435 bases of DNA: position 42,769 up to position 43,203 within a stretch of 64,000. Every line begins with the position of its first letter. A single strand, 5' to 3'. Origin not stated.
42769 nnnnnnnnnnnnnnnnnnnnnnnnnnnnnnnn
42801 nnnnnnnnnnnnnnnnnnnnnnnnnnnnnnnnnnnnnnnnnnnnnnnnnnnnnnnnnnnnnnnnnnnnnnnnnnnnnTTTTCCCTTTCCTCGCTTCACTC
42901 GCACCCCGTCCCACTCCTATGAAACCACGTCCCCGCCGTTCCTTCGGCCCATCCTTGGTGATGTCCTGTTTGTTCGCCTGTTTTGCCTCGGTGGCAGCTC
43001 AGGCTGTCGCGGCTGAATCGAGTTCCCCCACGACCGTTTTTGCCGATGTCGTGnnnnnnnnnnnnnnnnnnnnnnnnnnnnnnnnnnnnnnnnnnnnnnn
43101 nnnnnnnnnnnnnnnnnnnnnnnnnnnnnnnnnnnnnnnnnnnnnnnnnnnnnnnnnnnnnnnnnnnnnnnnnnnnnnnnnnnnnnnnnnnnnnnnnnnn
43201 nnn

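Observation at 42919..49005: Complete MnxG-style copper ligand set and Tat-like leader in a probable verrucomicrobium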

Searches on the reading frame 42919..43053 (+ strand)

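Call 77: search_protein_families(library=ncbifam, proteins=[window:42919-43053:+], max_evalue=10)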
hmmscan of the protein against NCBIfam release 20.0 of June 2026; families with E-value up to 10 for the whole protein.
seq(45 aa): 0 families

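Call 78: search_protein_families(library=pfam, proteins=[window:42919-43053:+], max_evalue=10)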
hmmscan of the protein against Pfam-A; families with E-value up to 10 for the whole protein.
seq(45 aa): 1 family
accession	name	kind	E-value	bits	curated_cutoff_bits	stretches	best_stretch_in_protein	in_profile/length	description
PF09820.16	AAA-ATPase_like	-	0.23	11.7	26.1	1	3-24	37-57/201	Predicted AAA-ATPase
